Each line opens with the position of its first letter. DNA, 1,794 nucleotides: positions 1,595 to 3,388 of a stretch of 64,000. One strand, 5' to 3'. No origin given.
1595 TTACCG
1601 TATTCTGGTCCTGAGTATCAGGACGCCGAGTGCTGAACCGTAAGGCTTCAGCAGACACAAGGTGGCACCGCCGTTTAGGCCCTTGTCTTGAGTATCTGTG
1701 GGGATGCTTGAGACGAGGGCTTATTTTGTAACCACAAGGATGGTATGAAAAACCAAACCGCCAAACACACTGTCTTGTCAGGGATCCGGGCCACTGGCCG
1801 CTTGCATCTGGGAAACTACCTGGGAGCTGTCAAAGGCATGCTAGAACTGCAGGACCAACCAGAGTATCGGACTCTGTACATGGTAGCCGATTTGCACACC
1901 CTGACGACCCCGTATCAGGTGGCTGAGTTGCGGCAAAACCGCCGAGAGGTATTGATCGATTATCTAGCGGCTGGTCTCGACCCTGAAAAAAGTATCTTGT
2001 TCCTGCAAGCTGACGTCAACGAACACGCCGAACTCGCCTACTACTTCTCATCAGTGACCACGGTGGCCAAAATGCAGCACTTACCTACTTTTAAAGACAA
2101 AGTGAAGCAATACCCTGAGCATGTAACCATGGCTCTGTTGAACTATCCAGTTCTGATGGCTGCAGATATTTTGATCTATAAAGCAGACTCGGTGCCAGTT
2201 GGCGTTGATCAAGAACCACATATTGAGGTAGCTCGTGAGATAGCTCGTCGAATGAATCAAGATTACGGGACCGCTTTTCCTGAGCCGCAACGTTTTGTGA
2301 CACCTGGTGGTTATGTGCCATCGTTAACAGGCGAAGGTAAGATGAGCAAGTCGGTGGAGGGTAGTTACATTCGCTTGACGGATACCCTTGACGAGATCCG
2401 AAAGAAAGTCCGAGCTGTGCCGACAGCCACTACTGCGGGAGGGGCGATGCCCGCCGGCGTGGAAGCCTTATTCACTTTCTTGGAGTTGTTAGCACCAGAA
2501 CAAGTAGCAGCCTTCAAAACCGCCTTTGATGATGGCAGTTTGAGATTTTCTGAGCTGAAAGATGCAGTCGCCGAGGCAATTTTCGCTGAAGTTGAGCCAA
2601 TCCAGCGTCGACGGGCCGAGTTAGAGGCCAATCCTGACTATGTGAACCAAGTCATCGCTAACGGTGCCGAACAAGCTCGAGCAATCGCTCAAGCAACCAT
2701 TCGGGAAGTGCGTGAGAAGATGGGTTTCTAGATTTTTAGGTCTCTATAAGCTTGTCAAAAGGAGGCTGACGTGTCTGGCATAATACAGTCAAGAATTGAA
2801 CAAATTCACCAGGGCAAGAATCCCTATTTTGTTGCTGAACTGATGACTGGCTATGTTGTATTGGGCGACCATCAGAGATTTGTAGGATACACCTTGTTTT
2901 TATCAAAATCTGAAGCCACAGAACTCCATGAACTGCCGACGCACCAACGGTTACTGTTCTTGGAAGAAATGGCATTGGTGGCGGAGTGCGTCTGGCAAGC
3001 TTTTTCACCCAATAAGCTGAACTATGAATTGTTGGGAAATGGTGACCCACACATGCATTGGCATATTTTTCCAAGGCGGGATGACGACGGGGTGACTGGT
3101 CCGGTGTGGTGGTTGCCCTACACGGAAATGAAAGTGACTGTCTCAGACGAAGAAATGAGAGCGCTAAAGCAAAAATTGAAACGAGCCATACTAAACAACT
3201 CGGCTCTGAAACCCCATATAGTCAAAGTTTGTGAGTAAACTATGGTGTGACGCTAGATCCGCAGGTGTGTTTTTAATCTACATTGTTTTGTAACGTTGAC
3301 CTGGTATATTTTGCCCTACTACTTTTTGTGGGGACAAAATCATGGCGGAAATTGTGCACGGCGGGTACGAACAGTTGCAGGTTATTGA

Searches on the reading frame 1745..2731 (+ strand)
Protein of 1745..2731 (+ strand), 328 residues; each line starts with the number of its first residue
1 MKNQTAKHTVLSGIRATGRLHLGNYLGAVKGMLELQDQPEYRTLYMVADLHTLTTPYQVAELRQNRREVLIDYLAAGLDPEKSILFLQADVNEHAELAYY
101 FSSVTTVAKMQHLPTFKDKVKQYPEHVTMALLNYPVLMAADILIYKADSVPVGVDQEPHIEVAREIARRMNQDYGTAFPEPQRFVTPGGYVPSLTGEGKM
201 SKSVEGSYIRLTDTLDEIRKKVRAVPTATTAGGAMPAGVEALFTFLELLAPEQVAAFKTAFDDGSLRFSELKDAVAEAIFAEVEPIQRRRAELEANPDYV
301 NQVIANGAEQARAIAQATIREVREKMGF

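Call 49: search_protein_families(library=pfam, proteins=[window:1745-2731:+], max_evalue=0.01)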
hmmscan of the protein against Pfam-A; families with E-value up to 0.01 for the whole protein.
window:1745-2731:+ (328 aa): 1 family
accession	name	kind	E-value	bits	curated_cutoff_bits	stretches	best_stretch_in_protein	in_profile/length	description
PF00579.31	tRNA-synt_1b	-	4.6e-60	203.8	21.1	1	5-231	3-230/292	tRNA synthetases class I (W and Y)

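Call 88: find_encoding_contigs(protein=window:1745-2731:+, flank=1000, max_places=10)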
Protein window:1745-2731:+ (328 aa): 8 contigs read that carry it; 4 places shown.
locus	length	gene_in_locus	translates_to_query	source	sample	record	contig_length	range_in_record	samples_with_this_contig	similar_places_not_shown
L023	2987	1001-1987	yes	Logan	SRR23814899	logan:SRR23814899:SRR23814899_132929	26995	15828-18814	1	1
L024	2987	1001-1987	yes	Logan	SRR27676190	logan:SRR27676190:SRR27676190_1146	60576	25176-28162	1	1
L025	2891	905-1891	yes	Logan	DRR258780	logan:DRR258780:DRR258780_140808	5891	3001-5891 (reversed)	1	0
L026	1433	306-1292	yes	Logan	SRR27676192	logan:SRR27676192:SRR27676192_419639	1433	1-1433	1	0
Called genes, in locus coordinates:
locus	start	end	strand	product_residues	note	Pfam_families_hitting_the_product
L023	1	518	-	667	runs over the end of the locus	PF13399:LytR_C (weak)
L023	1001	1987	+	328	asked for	PF00579:tRNA-synt_1b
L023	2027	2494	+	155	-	PF01230:HIT (faint)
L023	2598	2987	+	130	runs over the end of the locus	-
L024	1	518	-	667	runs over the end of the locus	PF13399:LytR_C (weak)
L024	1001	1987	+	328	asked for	PF00579:tRNA-synt_1b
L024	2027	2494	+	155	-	PF01230:HIT (faint)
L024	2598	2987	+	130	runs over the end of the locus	-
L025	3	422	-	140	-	?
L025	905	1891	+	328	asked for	PF00579:tRNA-synt_1b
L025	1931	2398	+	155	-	PF01230:HIT (faint)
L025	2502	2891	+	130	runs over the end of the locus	-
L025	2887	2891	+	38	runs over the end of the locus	-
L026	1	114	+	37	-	?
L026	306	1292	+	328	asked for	PF00579:tRNA-synt_1b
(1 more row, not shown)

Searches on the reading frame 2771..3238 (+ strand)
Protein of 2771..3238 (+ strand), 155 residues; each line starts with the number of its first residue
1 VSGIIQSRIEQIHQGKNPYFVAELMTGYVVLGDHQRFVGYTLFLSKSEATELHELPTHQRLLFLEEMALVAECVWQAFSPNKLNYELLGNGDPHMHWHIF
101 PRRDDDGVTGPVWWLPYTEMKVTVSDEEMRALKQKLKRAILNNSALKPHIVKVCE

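Call 49: search_protein_families(library=pfam, proteins=[window:2771-3238:+], max_evalue=0.01)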
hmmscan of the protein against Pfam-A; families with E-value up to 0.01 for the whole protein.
window:2771-3238:+ (155 aa): 1 family
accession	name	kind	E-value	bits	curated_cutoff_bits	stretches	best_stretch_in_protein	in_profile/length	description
PF01230.28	HIT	-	1.3e-05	26.2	21.5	1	38-104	26-97/98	HIT domain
